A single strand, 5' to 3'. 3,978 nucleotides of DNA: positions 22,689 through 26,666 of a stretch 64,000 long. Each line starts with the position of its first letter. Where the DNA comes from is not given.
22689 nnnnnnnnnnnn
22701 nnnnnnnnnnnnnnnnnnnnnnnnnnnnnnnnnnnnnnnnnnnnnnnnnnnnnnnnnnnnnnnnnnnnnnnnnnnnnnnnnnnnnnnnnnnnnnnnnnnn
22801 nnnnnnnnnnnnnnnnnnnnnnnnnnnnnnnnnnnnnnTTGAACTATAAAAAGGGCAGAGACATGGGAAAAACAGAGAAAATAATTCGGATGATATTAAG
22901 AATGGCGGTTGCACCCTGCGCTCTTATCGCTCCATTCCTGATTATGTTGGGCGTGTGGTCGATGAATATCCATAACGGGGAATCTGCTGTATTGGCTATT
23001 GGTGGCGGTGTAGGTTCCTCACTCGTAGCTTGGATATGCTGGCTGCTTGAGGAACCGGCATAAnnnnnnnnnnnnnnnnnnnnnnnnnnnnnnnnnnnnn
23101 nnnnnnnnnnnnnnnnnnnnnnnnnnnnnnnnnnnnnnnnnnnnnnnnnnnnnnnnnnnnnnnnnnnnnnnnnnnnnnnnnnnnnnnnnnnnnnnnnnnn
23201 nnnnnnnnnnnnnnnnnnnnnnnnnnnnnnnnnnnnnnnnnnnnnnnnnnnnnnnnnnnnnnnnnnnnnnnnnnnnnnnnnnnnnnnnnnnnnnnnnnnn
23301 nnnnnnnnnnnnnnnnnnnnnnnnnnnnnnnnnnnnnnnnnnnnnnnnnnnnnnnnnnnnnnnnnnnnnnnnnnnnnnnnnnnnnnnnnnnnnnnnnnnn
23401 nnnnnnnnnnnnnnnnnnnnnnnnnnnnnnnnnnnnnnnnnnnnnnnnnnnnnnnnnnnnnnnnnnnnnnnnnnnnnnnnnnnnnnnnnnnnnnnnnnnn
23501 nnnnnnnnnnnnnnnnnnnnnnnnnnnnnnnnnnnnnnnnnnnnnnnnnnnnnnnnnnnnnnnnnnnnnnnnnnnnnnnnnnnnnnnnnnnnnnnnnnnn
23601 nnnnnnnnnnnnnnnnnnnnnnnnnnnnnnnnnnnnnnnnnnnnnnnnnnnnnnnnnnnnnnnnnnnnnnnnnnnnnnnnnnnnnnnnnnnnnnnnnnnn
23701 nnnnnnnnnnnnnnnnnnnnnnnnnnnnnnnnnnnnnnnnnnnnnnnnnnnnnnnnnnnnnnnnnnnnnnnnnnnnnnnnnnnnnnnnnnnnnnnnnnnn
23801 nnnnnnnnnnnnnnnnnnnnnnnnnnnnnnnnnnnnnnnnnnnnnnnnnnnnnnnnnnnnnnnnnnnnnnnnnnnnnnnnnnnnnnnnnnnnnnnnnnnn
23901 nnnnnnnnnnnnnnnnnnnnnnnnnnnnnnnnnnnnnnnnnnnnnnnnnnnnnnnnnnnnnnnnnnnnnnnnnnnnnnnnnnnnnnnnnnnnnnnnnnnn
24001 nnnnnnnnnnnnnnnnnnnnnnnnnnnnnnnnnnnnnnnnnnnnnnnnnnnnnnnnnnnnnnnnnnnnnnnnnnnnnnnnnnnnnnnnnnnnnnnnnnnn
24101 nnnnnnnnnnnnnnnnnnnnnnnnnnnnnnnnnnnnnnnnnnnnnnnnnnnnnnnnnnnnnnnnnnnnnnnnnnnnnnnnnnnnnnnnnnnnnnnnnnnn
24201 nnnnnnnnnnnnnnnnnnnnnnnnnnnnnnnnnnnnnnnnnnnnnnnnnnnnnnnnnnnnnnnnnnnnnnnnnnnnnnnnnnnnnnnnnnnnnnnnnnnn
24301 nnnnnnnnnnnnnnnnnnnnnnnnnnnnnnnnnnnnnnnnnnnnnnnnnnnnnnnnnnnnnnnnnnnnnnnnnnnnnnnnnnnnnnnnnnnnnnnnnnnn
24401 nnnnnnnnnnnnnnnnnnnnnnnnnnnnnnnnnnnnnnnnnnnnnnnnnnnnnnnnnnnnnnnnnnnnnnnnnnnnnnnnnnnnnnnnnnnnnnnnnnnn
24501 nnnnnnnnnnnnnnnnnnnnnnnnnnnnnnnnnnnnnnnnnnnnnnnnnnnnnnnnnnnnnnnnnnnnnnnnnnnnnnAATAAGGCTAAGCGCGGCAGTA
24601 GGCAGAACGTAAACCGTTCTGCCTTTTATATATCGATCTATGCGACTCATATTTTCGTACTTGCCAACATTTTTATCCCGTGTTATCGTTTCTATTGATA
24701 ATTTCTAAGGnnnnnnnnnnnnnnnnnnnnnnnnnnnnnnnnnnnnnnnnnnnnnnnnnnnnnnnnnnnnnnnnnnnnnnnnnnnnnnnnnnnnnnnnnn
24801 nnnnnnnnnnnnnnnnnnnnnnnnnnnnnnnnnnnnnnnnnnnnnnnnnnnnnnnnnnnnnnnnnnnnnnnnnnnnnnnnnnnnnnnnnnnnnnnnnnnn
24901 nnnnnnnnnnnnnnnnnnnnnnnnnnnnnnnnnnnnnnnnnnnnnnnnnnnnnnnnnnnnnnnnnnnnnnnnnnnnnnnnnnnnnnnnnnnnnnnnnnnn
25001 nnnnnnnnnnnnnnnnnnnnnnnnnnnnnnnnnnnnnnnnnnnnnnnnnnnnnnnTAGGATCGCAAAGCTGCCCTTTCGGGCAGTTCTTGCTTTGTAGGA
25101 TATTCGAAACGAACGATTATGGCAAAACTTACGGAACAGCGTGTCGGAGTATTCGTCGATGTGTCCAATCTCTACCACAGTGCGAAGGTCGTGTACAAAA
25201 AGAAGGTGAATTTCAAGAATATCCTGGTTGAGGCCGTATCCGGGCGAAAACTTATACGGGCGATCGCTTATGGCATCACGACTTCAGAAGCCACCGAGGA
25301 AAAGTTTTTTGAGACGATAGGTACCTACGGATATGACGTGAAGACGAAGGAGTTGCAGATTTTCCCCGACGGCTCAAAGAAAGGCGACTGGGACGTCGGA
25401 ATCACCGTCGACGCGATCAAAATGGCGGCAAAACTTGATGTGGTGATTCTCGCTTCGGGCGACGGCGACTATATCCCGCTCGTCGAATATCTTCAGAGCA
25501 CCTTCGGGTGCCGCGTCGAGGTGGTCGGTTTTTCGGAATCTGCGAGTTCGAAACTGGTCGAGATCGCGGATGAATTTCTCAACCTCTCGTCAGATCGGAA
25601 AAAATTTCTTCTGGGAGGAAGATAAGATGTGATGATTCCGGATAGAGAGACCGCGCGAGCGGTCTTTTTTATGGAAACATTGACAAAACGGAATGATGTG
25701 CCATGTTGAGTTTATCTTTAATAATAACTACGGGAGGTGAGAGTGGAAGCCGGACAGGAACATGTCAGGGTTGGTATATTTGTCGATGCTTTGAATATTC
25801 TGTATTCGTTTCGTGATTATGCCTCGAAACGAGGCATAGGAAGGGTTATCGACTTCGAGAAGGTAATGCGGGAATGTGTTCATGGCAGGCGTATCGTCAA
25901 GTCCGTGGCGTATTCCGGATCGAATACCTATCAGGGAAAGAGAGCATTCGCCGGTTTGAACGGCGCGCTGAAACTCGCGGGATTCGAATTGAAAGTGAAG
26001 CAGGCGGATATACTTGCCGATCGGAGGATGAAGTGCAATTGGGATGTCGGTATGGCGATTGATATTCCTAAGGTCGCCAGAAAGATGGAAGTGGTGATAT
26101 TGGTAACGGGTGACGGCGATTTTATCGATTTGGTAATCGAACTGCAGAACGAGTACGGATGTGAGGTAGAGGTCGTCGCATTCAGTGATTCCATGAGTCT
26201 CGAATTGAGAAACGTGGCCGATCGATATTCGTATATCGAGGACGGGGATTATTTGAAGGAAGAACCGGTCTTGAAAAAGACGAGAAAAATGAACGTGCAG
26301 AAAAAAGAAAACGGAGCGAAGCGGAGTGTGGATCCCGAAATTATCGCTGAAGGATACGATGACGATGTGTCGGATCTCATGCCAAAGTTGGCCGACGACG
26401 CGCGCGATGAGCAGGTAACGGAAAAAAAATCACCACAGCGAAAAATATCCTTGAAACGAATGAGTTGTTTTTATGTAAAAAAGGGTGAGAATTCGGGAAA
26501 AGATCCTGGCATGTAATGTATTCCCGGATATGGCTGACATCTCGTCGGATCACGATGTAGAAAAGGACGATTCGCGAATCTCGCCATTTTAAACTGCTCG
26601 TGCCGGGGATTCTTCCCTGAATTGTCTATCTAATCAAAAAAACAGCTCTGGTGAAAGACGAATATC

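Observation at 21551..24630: Candidate undescribed cassette: TrmB-like regulator, minimal ART-fold protein, tiny membrane protein and rSAM/SPASM enzyme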

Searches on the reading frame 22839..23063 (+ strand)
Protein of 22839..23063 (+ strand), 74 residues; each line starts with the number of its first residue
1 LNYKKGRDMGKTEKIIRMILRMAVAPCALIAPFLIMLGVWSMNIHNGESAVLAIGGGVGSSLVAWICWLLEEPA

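Call 5: search_protein_families(library=pfam, proteins=[window:22839-23063:+], max_evalue=1)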
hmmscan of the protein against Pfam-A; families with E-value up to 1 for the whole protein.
window:22839-23063:+ (74 aa): 3 families
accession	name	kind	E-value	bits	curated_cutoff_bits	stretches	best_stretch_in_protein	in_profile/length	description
PF11755.13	DUF3311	-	0.032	14.7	30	0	28-44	2-19/61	Protein of unknown function (DUF3311)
PF17240.7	DUF5313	-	0.077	13.9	27.4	1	8-44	28-64/123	Family of unknown function (DUF5313)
PF02540.23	NAD_synthase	-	0.23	11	21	1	46-68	17-39/242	NAD synthase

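Call 6: search_protein_families(library=ncbifam, proteins=[window:22839-23063:+], max_evalue=1)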
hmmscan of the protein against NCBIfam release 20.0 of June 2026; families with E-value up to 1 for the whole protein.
window:22839-23063:+ (74 aa): 0 families

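Call 46: search_protein_families(library=padloc, proteins=[window:22839-23063:+], max_evalue=0.1)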
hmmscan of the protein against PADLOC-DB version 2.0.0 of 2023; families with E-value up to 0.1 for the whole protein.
window:22839-23063:+ (74 aa): 0 families

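Call 73: find_homologous_proteins(query=window:22863-23063:+, max_evalue=1)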
Query window:22863-23063:+ (66 aa): 1 proteins with E <= 1 among 1 candidates.
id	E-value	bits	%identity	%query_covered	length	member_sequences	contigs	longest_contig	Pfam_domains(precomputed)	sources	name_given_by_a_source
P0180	1.6e-35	137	100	100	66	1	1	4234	-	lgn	-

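Call 94: list_cluster_members(proteins=[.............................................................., window:22863-23060:+, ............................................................, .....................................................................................])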
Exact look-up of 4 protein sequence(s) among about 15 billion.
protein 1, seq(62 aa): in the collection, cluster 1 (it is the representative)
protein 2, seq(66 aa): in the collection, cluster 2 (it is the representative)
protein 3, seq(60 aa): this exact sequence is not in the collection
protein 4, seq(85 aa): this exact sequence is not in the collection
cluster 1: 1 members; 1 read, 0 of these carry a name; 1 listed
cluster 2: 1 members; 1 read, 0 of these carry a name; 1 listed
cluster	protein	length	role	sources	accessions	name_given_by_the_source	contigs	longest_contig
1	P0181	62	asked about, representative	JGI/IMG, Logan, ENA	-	-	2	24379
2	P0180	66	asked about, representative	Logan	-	-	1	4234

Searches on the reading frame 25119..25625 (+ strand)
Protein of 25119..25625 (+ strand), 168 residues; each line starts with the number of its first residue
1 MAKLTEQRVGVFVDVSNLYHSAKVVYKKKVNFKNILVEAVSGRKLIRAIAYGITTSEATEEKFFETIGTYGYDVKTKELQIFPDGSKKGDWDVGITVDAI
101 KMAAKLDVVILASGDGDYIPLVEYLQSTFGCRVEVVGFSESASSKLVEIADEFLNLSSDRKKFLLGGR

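Call 5: search_protein_families(library=pfam, proteins=[window:25119-25625:+], max_evalue=1)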
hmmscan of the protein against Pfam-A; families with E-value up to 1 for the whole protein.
window:25119-25625:+ (168 aa): 3 families
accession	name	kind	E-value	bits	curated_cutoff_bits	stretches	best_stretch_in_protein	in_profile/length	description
PF01936.24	NYN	-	8.6e-34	117.6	24.2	1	8-156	1-144/145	NYN domain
PF17044.10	BPTA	-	0.025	14.8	27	1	4-81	66-143/196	Borrelial persistence in ticks protein A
PF12386.14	Peptidase_C71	-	0.12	12.6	22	1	6-81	11-82/149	Pseudomurein endo-isopeptidase Pei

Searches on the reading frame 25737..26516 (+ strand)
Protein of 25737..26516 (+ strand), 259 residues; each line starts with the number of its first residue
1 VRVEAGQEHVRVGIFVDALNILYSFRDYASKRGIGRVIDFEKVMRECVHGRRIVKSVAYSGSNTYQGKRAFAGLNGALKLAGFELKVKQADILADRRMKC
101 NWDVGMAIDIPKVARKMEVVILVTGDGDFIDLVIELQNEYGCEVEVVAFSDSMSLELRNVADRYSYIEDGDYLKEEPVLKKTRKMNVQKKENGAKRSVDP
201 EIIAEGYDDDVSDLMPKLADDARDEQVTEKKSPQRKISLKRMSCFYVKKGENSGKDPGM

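Call 5: search_protein_families(library=pfam, proteins=[window:25737-26516:+], max_evalue=1)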
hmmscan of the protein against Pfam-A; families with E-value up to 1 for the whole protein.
window:25737-26516:+ (259 aa): 2 families
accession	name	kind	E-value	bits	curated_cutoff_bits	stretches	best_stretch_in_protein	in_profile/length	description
PF01936.24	NYN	-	1.9e-25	90.5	24.2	1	11-167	1-144/145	NYN domain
PF02775.26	TPP_enzyme_C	-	0.21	11.8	21.9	1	112-138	41-67/151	Thiamine pyrophosphate enzyme, C-terminal TPP binding domain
